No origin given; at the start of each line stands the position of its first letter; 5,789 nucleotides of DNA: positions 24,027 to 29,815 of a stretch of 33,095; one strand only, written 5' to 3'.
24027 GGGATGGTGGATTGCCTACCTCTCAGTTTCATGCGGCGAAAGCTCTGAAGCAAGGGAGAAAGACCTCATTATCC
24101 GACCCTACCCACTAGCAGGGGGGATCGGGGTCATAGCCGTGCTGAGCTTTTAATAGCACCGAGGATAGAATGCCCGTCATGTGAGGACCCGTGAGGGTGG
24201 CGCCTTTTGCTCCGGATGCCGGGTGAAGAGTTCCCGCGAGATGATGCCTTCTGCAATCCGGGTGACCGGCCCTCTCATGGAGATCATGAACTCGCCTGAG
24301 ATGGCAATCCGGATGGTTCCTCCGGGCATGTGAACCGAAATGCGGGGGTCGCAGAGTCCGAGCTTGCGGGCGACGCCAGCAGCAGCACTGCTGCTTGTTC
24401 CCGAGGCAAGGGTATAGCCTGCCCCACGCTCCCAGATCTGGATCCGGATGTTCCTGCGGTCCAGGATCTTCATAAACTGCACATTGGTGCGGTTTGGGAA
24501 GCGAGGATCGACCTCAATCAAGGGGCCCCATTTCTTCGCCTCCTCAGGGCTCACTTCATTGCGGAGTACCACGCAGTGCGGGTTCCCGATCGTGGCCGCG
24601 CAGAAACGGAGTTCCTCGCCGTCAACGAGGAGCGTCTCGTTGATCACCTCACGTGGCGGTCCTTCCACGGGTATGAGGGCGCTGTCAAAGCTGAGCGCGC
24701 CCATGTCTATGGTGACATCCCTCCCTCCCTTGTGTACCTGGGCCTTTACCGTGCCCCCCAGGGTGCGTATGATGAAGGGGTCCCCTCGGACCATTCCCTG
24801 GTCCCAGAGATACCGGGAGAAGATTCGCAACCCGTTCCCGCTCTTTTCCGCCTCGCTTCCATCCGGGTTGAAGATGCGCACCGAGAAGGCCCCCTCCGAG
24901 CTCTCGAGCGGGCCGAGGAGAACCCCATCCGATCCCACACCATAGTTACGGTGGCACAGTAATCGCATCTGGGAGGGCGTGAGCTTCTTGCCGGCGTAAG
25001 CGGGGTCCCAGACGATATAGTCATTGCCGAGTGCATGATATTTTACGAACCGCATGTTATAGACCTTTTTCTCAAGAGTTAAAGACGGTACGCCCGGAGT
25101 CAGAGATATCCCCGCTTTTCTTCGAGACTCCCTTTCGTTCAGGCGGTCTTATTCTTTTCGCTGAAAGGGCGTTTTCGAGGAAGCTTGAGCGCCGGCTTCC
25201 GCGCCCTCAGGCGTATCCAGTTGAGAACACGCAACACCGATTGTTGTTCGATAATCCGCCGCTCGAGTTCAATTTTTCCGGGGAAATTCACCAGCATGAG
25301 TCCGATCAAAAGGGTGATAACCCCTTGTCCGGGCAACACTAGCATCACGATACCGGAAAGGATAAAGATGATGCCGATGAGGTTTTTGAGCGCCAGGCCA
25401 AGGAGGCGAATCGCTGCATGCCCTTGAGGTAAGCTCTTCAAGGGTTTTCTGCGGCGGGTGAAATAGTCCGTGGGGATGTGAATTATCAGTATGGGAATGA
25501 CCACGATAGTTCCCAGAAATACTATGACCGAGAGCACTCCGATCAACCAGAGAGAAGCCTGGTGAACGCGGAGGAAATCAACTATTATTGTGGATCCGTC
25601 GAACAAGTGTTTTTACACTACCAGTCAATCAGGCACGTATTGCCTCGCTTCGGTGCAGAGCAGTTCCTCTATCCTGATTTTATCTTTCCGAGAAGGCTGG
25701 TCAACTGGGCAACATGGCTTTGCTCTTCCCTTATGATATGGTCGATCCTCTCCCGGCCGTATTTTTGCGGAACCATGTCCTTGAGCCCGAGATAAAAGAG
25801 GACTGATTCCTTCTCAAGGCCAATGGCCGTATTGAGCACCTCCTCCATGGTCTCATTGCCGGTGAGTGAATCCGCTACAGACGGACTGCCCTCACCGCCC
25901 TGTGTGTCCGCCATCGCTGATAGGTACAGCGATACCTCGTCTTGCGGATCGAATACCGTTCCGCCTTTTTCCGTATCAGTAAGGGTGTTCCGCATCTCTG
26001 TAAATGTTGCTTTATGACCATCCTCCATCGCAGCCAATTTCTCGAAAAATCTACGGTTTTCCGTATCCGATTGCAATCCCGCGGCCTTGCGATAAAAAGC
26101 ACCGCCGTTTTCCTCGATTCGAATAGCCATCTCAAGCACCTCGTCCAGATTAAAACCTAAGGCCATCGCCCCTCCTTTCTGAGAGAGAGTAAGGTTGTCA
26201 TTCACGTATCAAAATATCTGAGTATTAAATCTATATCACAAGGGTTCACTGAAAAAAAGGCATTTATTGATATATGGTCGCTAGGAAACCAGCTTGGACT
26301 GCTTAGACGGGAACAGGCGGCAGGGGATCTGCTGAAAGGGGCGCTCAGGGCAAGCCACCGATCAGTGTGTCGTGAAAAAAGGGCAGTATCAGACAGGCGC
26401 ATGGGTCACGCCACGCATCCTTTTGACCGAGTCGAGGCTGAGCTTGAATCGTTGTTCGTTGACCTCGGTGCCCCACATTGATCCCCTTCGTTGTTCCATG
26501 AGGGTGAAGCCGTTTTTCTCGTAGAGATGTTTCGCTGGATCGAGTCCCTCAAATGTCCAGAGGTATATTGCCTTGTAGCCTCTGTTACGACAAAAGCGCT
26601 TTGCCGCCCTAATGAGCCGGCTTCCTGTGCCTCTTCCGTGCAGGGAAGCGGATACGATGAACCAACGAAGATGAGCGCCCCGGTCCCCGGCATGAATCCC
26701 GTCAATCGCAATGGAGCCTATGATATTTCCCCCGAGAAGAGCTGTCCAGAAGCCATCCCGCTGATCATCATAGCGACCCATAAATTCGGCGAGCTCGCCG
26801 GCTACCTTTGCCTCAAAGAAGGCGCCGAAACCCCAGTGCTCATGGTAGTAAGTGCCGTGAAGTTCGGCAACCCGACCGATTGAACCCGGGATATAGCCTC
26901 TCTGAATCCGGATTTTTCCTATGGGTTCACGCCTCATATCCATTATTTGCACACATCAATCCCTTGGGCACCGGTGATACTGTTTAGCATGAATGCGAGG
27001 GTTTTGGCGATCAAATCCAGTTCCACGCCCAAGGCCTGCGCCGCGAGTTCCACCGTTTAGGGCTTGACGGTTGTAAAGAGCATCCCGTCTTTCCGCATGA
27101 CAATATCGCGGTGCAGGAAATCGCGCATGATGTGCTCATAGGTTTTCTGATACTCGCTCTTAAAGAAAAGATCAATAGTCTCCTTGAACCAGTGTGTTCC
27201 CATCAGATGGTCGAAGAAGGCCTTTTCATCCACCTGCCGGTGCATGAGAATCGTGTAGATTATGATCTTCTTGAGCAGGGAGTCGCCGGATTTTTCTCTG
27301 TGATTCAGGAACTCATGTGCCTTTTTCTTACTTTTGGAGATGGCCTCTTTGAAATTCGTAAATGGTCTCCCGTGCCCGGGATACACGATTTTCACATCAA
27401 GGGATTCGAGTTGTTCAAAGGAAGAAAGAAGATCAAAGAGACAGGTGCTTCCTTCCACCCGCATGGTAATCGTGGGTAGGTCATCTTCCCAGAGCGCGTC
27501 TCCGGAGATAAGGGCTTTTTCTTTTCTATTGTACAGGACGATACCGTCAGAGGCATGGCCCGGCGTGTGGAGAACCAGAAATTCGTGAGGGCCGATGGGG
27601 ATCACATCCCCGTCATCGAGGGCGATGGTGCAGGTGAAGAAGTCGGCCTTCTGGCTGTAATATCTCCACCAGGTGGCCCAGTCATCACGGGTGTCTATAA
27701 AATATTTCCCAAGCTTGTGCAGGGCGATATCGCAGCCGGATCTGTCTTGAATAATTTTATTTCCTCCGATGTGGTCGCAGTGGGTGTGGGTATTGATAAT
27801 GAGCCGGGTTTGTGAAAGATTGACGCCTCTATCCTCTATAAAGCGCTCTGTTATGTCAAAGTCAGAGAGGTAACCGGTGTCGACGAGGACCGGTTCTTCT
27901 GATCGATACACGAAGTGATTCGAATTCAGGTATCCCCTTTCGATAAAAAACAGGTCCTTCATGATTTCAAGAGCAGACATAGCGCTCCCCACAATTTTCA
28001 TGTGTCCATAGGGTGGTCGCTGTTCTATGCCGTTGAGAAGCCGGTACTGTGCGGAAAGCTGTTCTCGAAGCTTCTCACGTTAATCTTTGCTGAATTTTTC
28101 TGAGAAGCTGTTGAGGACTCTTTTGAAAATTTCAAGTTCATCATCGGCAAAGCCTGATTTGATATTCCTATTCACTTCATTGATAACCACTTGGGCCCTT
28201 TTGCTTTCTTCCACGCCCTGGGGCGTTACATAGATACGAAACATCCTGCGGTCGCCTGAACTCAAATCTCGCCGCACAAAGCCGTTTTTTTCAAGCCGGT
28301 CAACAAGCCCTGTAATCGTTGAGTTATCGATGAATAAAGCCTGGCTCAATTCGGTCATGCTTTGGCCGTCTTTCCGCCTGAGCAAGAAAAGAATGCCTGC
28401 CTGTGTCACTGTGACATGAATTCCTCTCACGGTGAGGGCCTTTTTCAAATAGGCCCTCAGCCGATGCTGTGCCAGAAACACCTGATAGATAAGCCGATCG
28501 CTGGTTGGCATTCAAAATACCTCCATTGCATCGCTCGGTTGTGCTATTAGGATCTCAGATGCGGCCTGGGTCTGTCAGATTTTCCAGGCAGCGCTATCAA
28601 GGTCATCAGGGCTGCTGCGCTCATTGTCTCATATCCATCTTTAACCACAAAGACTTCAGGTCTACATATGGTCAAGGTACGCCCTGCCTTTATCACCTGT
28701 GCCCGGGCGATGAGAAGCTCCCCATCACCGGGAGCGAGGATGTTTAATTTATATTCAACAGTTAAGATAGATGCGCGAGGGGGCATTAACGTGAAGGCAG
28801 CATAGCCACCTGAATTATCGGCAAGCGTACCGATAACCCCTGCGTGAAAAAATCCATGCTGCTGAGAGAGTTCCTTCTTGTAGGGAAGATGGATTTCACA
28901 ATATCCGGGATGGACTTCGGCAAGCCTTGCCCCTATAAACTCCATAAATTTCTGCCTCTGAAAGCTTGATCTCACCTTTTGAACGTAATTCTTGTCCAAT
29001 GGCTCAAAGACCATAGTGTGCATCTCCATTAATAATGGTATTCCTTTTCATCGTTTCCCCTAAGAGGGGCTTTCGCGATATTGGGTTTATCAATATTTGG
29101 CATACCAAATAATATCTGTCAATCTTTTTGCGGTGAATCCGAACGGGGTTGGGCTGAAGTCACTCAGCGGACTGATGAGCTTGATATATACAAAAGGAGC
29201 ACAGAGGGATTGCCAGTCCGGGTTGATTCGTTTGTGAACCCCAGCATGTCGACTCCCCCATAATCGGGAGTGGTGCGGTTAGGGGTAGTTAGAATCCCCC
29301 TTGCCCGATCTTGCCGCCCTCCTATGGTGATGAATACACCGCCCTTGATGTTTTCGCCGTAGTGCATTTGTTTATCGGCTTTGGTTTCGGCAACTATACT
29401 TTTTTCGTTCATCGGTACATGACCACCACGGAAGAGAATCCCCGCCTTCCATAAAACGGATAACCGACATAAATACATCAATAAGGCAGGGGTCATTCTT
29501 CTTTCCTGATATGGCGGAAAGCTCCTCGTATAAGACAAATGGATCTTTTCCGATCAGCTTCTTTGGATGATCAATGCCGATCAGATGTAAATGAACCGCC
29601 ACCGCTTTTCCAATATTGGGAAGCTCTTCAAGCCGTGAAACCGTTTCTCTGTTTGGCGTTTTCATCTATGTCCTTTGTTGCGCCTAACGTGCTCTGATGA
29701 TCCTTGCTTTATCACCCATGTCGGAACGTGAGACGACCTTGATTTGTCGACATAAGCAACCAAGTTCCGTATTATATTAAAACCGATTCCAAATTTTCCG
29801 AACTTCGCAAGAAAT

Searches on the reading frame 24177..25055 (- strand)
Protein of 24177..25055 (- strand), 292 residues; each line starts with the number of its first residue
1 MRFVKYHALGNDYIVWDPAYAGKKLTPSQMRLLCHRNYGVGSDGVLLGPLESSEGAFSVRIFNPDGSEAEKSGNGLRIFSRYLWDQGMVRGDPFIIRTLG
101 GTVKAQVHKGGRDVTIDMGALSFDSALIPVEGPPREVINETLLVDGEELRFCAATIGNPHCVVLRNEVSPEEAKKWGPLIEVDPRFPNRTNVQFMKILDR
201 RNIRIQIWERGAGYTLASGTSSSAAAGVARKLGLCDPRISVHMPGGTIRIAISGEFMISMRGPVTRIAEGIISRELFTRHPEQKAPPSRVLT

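Call 66: list_cluster_members(proteins=[window:24177-25055:-, window:29837-30310:-, window:15136-16665:-])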
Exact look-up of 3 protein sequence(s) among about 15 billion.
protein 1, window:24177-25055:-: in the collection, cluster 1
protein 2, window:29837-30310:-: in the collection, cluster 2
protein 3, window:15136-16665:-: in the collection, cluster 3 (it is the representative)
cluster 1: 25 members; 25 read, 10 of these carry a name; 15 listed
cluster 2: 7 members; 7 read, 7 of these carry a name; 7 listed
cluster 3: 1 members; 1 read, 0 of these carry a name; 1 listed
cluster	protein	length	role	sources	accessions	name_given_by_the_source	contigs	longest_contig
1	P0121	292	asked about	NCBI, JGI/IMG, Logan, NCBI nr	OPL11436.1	MAG: diaminopimelate epimerase [delta proteobacterium ML8_D] | diaminopimelate epimerase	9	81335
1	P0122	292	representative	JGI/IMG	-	diaminopimelate epimerase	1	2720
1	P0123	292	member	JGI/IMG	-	diaminopimelate epimerase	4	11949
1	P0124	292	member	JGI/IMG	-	diaminopimelate epimerase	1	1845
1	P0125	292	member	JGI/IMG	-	diaminopimelate epimerase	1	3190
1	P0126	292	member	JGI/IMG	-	diaminopimelate epimerase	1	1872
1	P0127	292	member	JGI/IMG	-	diaminopimelate epimerase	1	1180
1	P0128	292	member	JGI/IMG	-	diaminopimelate epimerase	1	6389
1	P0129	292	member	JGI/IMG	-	diaminopimelate epimerase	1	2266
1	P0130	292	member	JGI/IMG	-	diaminopimelate epimerase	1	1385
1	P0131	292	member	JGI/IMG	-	-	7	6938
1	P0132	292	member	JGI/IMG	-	-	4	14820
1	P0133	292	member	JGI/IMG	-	-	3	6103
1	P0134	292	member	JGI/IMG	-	-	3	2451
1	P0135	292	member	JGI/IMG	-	-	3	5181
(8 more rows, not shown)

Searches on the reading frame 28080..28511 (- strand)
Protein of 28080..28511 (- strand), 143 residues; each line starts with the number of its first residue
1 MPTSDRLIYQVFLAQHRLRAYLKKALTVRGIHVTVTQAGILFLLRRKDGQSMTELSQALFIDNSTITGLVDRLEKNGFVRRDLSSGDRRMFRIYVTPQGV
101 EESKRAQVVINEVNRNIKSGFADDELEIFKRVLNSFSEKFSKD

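Call 42: search_protein_families(library=pfam, proteins=[window:28080-28511:-], max_evalue=0.01)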
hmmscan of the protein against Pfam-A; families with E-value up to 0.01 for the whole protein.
window:28080-28511:- (143 aa): 9 families
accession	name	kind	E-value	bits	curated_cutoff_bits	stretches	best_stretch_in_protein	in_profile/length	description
PF01047.28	MarR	-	2e-14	53.6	24.6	1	34-89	2-57/59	MarR family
PF12802.13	MarR_2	-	2.1e-11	44.3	27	1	33-89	3-60/61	MarR family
PF13412.12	HTH_24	-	1.1e-07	31.8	21.9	1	39-80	7-48/48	Winged helix-turn-helix DNA-binding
PF22381.2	Staph_reg_Sar_Rot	-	4.8e-06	27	27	1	33-102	12-81/85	Transcriptional regulator SarA/Rot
PF09339.16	HTH_IclR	-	0.00013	22.1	22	1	40-82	8-51/52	IclR helix-turn-helix domain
PF13601.12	HTH_34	-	0.00037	21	27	1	40-105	5-71/80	Winged helix DNA-binding domain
PF13463.12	HTH_27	-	0.00048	20.8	22.2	1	36-99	4-68/68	Winged helix DNA-binding domain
PF01978.25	TrmB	-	0.0022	18.2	25.6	1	43-91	16-62/68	Sugar-specific transcriptional regulator TrmB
PF01325.25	Fe_dep_repress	-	0.0033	18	26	1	51-80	24-53/60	Iron dependent repressor, N-terminal DNA binding domain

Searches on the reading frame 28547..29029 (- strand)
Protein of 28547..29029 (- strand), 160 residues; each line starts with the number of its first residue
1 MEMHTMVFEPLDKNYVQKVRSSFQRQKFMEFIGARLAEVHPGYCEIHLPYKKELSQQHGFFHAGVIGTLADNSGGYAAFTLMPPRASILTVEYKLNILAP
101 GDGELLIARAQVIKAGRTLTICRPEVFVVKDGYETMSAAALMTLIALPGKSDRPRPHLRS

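Call 42: search_protein_families(library=pfam, proteins=[window:28547-29029:-], max_evalue=0.01)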
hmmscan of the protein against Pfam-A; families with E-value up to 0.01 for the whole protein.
window:28547-29029:- (160 aa): 2 families
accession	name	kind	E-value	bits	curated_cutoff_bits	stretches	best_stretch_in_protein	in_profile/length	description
PF03061.28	4HBT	-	1e-07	32.6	20.6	1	58-131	1-75/79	Thioesterase superfamily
PF14539.12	DUF4442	-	0.0003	21.4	25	1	29-111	16-97/132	Domain of unknown function (DUF4442)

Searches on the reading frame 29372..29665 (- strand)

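Call 42: search_protein_families(library=pfam, proteins=[window:29372-29665:-], max_evalue=0.01)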
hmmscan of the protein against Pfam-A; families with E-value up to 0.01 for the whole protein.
window:29372-29665:- (97 aa): 1 family
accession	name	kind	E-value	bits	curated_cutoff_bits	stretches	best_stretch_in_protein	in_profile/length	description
PF11731.14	Cdd1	-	2.7e-28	98.4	25.5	1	6-89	2-86/86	Pathogenicity locus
